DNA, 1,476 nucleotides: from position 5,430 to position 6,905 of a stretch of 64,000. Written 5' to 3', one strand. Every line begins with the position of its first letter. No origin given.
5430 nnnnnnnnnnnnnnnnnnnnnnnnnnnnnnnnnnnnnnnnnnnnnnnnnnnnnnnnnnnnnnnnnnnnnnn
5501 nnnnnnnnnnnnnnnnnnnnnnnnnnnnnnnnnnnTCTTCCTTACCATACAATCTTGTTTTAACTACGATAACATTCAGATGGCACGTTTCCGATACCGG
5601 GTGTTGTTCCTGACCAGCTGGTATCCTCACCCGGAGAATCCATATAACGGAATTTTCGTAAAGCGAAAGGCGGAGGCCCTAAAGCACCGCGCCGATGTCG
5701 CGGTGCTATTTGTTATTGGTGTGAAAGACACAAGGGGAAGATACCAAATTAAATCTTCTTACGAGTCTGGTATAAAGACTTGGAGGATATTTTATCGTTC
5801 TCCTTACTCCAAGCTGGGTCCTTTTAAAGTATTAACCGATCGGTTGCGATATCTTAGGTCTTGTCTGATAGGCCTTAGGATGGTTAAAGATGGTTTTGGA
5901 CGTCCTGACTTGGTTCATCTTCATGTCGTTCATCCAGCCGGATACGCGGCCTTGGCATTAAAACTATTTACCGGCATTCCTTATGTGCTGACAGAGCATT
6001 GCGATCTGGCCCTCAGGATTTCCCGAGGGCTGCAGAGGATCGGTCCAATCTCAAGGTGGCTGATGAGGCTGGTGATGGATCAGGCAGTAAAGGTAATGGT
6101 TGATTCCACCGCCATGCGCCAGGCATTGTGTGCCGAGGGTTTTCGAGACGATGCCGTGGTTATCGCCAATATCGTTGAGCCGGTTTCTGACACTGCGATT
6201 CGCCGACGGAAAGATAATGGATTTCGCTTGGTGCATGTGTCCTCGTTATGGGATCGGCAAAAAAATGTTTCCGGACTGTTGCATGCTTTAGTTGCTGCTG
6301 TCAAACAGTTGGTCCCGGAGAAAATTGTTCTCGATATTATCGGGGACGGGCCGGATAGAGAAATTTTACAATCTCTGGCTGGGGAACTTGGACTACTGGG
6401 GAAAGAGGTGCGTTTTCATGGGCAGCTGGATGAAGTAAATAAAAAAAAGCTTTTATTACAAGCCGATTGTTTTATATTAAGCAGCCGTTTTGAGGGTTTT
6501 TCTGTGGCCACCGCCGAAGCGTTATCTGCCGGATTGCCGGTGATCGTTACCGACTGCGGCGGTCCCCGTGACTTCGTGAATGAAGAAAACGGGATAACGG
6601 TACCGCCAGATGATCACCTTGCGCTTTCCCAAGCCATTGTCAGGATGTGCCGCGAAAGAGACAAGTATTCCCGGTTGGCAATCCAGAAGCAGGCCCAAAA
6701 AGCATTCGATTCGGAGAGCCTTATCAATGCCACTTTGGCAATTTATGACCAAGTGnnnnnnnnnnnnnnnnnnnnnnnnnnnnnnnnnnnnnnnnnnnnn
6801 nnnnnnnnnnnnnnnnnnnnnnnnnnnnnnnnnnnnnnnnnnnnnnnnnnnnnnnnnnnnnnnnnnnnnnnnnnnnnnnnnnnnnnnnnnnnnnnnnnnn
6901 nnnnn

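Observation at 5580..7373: Glycosyltransferase-methyltransferase fusion protein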

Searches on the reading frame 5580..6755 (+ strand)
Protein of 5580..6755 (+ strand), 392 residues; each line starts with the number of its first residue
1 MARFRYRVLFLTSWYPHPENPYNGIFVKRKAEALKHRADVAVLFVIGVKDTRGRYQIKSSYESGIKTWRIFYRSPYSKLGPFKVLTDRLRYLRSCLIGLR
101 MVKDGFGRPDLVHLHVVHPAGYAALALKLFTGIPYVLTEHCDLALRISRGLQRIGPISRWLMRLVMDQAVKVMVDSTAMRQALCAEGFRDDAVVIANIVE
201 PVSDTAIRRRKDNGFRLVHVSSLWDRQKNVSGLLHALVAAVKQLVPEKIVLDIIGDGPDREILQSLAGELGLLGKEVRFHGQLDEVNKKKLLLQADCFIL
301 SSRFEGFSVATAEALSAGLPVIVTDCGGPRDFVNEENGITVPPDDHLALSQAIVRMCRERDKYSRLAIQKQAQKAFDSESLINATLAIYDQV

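Call 33: search_solved_structures(query=window:5580-6755:+, max_evalue=0.00001)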
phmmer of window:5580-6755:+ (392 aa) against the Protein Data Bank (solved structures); distinct sequences matched with E-value up to 0.00001: 21.
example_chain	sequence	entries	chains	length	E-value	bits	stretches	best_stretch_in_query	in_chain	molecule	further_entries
6kih_A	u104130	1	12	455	1.1e-10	44.1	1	221-359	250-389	Tll1590 protein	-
4n9w_A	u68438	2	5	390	1.4e-09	40.5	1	107-361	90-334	GDP-mannose-dependent alpha-(1-2)-phosphatidylinositol mannosyltransferase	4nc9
2gej_A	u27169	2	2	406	1.6e-09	40.4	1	107-361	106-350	PHOSPHATIDYLINOSITOL MANNOSYLTRANSFERASE (PimA)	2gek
5n7z_A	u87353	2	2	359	3.7e-09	39.1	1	178-335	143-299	Lipopolysaccharide 1,6-galactosyltransferase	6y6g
5n80_A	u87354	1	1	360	3.7e-09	39.1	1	178-335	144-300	Lipopolysaccharide 1,6-galactosyltransferase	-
6y6i_A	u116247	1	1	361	3.7e-09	39.1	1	178-335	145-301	Lipopolysaccharide 1,6-galactosyltransferase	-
6n1x_A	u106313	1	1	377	9.6e-09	37.8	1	217-372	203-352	Glycosyltransferase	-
6d9t_A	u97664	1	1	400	1.1e-08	37.6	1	217-372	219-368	Glycosyl transferase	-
7qsg_A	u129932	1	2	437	5e-08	35.4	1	154-391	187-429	D-inositol 3-phosphate glycosyltransferase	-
2jjm_A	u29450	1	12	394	1.6e-07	33.8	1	217-389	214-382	GLYCOSYL TRANSFERASE, GROUP 1 FAMILY PROTEIN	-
3mbo_A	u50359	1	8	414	1.8e-07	33.6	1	217-389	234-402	Glycosyltransferase, group 1 family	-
8qoy_A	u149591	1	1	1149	2.7e-07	33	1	213-376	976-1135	TagF-like capsule polymerase Cps3D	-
2r60_A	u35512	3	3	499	8.5e-07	31.4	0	294-365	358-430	Glycosyl transferase, group 1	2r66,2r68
4pqg_A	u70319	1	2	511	1.5e-06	30.5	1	213-353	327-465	Glycosyltransferase Gtf1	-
7ec7_A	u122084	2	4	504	2.5e-06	29.8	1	204-367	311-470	Glycosyl transferase, group 1 family protein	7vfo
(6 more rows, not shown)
